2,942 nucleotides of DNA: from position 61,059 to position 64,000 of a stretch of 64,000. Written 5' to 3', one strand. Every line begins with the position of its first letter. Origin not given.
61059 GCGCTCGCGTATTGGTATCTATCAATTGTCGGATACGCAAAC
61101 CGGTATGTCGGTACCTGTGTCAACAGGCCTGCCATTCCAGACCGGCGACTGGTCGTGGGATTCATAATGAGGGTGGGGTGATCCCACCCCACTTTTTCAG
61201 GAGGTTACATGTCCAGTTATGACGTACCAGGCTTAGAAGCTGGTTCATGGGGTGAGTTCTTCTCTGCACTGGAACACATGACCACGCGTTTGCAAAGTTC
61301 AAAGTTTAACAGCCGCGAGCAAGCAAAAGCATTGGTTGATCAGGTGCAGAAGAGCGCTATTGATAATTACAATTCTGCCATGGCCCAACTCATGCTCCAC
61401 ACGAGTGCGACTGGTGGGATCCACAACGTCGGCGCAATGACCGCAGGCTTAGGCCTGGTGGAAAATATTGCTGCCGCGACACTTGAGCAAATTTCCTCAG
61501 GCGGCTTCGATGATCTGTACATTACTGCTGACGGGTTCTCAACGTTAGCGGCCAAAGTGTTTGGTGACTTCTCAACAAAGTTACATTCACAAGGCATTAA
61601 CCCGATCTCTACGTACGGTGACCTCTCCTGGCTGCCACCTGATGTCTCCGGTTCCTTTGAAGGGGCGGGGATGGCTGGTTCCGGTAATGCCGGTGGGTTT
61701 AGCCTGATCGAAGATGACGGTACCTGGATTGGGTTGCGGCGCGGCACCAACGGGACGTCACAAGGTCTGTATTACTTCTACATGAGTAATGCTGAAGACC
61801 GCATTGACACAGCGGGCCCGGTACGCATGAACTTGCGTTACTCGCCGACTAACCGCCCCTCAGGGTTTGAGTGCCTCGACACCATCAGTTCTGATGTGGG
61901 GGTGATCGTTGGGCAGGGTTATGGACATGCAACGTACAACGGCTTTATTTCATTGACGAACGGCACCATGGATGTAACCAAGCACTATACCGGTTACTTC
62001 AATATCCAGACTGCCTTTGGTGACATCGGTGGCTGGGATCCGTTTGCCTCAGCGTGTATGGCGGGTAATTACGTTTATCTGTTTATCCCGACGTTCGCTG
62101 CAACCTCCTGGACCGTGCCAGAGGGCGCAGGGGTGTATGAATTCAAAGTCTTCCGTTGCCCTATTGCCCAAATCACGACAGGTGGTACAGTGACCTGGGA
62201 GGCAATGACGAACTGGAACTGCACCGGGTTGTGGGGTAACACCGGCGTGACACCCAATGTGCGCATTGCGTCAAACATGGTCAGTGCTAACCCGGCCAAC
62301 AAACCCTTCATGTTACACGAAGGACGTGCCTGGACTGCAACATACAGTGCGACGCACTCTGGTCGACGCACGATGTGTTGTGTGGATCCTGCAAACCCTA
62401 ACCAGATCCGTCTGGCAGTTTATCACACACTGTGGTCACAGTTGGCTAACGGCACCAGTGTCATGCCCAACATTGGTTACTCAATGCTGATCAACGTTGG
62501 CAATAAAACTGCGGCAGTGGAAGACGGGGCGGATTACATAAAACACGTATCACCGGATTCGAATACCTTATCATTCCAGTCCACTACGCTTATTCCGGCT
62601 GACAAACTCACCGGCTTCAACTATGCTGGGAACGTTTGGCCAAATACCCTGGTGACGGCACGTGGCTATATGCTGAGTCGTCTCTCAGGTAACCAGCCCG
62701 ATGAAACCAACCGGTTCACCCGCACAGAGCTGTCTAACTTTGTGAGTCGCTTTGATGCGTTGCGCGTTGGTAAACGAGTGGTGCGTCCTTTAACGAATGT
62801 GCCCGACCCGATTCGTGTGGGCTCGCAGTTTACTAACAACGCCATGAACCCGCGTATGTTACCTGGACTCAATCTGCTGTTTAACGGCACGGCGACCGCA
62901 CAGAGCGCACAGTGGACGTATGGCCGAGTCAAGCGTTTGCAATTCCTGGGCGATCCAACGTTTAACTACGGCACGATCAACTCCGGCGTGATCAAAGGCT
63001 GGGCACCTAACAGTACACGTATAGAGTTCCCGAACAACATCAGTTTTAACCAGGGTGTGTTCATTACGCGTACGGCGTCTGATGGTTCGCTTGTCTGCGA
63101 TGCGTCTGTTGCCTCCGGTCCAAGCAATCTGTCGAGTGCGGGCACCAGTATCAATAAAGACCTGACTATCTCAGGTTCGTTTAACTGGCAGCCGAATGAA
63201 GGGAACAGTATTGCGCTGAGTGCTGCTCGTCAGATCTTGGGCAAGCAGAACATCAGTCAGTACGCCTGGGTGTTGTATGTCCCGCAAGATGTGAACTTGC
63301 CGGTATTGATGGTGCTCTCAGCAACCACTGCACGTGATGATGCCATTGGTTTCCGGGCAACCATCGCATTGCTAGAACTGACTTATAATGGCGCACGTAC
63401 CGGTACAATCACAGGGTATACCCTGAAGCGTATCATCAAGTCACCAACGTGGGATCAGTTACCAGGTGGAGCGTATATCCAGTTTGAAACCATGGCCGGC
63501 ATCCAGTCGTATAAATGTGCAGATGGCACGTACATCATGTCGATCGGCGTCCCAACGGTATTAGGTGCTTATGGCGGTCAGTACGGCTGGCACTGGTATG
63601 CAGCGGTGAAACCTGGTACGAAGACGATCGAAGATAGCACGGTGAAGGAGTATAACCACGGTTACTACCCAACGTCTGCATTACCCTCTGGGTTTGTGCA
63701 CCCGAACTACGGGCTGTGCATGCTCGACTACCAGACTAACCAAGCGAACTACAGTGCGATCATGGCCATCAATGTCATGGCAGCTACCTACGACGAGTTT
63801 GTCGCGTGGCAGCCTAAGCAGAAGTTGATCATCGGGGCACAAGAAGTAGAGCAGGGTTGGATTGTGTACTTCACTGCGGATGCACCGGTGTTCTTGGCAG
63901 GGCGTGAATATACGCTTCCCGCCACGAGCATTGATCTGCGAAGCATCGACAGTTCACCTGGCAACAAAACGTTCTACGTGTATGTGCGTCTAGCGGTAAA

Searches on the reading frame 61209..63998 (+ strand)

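Call 50: search_protein_families(library=phrogs, proteins=[window:61209-63998:+], max_evalue=1e-10)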
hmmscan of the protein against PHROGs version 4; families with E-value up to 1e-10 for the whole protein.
window:61209-63998:+ (930 aa): 2 families
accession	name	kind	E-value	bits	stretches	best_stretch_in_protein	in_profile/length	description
phrog_3573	-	unknown function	6.2e-191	638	1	12-928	9-925/1001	-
phrog_7449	-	unknown function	5.4e-29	101.7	1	132-928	540-1331/1714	-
